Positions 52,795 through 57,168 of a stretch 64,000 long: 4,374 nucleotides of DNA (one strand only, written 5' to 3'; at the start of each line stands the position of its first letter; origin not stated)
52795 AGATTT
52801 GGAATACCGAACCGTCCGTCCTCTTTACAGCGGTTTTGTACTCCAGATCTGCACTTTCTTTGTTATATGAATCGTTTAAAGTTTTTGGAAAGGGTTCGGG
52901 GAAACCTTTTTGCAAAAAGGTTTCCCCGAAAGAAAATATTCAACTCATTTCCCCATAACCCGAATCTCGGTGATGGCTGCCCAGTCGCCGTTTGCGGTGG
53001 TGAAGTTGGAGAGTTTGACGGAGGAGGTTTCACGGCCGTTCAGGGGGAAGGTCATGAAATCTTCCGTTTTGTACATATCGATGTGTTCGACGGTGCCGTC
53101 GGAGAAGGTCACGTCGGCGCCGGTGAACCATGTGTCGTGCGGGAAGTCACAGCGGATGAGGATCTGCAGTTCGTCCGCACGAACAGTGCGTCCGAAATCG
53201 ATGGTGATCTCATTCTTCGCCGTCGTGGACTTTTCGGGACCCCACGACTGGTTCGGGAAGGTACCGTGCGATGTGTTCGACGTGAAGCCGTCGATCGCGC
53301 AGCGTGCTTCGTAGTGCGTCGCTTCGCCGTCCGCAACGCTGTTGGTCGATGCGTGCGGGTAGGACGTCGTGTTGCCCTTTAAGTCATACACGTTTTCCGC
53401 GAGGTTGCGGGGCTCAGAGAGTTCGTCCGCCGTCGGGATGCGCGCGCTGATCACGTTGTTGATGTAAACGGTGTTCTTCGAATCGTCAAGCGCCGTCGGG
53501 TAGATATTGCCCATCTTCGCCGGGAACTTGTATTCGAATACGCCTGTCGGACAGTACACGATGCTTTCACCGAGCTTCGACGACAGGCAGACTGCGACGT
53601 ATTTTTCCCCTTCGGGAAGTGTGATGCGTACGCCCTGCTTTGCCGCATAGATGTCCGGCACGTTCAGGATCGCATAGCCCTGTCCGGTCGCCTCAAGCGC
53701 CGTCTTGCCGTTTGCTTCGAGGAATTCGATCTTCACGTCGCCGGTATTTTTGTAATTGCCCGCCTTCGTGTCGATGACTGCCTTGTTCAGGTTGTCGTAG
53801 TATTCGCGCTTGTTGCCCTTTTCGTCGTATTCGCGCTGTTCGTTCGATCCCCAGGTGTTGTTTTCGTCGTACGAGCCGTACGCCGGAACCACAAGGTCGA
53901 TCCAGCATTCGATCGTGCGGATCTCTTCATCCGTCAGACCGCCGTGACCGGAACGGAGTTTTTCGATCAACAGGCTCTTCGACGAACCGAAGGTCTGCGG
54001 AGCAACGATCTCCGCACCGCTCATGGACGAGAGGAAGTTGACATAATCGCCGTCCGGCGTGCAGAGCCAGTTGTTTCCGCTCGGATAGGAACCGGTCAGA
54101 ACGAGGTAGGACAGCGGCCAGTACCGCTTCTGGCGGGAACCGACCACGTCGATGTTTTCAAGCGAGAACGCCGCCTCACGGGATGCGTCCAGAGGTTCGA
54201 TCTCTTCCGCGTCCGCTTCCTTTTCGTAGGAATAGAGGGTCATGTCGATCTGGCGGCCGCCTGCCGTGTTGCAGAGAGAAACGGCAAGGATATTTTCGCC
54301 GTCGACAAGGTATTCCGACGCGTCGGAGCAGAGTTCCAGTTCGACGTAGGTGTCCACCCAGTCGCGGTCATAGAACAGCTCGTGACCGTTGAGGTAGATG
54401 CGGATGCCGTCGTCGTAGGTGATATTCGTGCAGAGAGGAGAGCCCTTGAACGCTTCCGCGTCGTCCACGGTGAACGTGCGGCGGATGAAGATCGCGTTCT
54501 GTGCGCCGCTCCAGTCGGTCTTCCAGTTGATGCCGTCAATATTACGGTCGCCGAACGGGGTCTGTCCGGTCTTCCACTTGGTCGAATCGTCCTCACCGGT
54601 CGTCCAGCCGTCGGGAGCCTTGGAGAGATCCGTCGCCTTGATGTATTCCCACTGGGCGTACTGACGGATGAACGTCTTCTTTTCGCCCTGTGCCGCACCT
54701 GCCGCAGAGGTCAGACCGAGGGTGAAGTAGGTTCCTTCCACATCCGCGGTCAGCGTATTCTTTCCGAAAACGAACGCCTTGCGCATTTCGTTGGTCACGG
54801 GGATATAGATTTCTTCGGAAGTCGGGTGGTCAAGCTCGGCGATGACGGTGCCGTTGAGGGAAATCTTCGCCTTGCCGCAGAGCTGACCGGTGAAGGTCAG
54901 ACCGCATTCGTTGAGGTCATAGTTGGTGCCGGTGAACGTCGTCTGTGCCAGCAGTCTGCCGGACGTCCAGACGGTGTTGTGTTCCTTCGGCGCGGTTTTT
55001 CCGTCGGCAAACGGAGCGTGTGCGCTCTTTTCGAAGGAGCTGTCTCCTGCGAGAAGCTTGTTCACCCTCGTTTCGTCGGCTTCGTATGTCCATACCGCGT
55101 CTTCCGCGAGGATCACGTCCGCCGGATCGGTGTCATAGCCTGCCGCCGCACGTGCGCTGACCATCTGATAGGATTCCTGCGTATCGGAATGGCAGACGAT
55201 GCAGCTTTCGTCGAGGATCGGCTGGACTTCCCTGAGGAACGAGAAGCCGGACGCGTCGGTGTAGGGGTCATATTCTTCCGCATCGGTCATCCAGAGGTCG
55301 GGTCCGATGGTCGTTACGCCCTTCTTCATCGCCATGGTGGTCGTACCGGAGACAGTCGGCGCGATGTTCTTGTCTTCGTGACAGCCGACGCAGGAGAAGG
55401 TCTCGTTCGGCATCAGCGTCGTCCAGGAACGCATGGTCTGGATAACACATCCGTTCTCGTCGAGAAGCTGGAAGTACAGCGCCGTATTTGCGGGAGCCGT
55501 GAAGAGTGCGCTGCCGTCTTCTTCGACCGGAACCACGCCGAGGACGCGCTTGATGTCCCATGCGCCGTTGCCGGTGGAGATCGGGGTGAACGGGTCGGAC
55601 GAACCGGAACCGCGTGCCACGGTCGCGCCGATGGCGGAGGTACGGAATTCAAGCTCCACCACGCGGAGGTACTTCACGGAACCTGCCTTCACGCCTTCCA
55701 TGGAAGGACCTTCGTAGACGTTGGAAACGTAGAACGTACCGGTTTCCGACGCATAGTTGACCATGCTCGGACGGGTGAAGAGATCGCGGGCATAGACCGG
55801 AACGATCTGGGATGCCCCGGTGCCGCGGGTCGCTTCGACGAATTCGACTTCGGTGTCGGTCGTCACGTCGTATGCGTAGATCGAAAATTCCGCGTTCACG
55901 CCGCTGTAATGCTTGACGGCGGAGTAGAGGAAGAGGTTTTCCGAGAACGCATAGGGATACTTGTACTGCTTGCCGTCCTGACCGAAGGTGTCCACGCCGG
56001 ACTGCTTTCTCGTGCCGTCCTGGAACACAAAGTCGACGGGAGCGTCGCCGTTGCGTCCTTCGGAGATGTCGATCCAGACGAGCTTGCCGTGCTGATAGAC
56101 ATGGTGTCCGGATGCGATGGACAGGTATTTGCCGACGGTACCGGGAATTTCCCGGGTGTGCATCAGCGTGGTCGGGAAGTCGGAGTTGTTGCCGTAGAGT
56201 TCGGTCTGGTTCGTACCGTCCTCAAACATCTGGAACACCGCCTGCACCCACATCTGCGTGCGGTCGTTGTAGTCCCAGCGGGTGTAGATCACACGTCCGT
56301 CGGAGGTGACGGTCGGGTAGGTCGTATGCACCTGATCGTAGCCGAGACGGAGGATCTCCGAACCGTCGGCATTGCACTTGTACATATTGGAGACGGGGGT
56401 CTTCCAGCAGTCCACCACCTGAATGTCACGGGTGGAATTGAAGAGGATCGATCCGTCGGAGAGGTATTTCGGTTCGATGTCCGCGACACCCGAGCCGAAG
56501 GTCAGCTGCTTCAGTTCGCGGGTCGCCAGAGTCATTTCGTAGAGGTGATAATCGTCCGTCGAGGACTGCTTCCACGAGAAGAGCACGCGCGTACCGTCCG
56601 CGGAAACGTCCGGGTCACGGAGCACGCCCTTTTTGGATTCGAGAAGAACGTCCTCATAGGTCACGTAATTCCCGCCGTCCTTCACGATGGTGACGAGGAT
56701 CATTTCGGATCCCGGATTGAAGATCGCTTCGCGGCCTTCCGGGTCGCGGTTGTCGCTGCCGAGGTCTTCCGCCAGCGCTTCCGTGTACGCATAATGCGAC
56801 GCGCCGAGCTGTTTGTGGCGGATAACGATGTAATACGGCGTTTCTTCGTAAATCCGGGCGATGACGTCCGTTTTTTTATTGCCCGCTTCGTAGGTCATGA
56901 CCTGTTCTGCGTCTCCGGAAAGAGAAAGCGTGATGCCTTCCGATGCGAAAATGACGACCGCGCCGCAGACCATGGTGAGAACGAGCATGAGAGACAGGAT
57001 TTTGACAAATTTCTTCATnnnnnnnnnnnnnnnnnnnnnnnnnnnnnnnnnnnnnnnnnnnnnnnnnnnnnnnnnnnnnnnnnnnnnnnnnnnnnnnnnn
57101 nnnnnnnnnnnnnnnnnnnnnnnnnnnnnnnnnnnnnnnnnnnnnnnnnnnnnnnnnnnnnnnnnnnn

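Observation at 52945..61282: Haem-c cassette with its own System II maturation genes in a fermentative clostridial context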

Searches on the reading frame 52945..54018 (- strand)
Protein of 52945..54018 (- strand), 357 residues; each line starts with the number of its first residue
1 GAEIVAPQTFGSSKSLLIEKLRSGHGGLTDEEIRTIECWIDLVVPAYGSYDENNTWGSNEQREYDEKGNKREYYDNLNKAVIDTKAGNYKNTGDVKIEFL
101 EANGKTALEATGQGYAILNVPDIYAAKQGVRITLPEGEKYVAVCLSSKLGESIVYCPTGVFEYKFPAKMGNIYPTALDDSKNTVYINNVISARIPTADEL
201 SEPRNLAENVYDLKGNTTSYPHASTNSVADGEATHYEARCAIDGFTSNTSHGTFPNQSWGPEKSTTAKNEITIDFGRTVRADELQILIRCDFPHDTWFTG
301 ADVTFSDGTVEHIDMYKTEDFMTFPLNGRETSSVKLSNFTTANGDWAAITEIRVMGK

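Call 22: search_protein_families(library=pfam, proteins=[window:52945-54018:-], max_evalue=1)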
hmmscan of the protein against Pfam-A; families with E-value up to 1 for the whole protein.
window:52945-54018:- (357 aa): 2 families
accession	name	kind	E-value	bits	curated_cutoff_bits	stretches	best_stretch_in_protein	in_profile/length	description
PF00754.31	F5_F8_type_C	-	0.0001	22.8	28.2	1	228-352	7-127/127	F5/8 type C domain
PF23487.1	Ig_TMEM132_6th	-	0.29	11.6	27.8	1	301-322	48-69/116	TMEM132 sixth domain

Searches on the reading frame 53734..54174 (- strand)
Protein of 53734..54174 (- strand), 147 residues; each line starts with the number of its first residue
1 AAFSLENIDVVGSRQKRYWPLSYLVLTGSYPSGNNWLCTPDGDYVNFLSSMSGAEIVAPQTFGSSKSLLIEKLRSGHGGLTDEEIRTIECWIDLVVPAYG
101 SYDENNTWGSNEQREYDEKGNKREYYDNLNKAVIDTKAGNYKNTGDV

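Call 64: search_protein_families(library=pfam, proteins=[window:53734-54174:-], max_evalue=5)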
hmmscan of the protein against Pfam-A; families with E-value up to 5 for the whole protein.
seq(147 aa): 0 families

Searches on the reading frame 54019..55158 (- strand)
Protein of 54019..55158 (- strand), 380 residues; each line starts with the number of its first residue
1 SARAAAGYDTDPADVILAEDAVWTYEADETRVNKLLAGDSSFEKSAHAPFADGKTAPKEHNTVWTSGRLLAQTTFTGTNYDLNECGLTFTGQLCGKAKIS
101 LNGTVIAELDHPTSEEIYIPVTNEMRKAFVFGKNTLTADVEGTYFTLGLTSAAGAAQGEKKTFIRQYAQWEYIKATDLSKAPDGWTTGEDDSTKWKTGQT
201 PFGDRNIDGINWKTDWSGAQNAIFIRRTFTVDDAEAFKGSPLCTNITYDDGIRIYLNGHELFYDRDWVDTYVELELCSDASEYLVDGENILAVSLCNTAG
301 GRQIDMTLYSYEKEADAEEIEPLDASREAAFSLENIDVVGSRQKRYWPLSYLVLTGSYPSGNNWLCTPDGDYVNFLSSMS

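Call 22: search_protein_families(library=pfam, proteins=[window:54019-55158:-], max_evalue=1)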
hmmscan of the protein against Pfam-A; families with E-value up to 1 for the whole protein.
window:54019-55158:- (380 aa): 1 family
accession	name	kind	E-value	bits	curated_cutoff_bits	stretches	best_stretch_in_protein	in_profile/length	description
PF18002.7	T6_Ig_like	-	0.018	15.4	25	1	101-155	40-93/145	T6 antigen Ig like domain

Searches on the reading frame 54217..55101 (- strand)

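Call 64: search_protein_families(library=pfam, proteins=[window:54217-55101:-], max_evalue=5)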
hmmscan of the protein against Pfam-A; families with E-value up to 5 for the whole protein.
seq(295 aa): 1 family
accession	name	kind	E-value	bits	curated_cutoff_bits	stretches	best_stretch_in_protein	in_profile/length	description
PF18002.7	T6_Ig_like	-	0.012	16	25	1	82-136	40-93/145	T6 antigen Ig like domain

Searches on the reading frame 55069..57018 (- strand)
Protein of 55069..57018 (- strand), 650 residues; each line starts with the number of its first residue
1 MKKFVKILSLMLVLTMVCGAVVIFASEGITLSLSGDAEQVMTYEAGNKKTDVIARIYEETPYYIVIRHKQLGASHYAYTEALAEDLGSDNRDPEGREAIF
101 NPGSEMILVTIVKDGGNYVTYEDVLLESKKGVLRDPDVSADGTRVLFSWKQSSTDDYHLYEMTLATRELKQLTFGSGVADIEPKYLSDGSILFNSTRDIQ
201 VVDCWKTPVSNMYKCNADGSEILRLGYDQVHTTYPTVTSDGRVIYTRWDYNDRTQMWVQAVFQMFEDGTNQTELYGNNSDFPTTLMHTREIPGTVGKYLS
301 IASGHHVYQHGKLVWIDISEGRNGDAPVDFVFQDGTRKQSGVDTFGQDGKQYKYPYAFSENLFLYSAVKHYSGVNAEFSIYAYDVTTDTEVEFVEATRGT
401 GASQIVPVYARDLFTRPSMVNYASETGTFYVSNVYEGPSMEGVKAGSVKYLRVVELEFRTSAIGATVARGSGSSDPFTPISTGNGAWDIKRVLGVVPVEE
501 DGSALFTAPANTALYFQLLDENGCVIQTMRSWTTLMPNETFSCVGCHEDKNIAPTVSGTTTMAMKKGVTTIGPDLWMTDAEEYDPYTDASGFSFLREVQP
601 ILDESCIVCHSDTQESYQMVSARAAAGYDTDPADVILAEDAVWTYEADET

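Call 22: search_protein_families(library=pfam, proteins=[window:55159-57018:-], max_evalue=1)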
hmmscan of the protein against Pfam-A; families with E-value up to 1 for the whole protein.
window:55159-57018:- (620 aa): 8 families
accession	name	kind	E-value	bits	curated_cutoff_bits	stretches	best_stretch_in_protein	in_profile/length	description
PF18582.6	HZS_alpha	-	1.2e-35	122.4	26.6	1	446-548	1-98/98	Hydrazine synthase alpha subunit middle domain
PF07676.18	PD40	-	2.6e-05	24.5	20.9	0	169-198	1-30/38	WD40-like Beta Propeller Repeat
PF21197.3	PgaA_barrel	-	0.025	14.1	27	1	236-275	128-167/294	PgaA membrane beta barrel domain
PF14522.11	Cytochrome_C7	-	0.033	14.5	24.8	1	539-615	12-53/67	Cytochrome c7 and related cytochrome c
PF11845.13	Tll0287-like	-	0.089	13.7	24.1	0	594-616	90-114/144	Tll0287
PF21882.2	Gp53-like_C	-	0.11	13.5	24.9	0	339-403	9-75/84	Putative tail fiber protein gp53-like, C-terminal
PF22113.1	Mtrc-MtrF_II-IV_dom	-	0.21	11.6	30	0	538-615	26-93/176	Outer membrane cytochrome MtrC/MtrF-like, domains II/IV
PF09699.15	Paired_CXXCH_1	-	0.33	11.1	20.6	0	539-550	28-39/41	Doubled CXXCH motif (Paired_CXXCH_1)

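Call 60: search_protein_representatives(protein=window:55069-57018:-)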
Query: 650 residues. Proteins with E-value up to 0.001 (for the whole library): 5069; up to 1e-10: 3128; up to 1e-30: 1136. The best 150 are listed.
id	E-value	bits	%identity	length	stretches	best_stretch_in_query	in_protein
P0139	2.1e-276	935.1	66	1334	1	1-644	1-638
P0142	2.2e-237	806.2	57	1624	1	7-645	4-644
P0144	1.1e-236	804.0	60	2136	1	59-649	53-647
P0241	1.1e-229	780.7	60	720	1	30-623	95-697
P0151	3.1e-228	776.0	58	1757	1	7-616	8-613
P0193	5.9e-226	768.5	56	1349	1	8-648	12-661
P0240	5.9e-223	758.6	56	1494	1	6-631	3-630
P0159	5.1e-222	755.5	54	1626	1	3-646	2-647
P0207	8.5e-220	748.1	56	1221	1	12-623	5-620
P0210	4.5e-219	745.7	57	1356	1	48-644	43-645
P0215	4.1e-218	742.6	55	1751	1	5-629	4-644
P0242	4.8e-216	735.7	55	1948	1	8-623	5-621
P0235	2.4e-215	733.5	57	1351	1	38-622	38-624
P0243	3.9e-215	732.8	57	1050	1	53-621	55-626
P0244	7.2e-214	728.5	54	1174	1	2-646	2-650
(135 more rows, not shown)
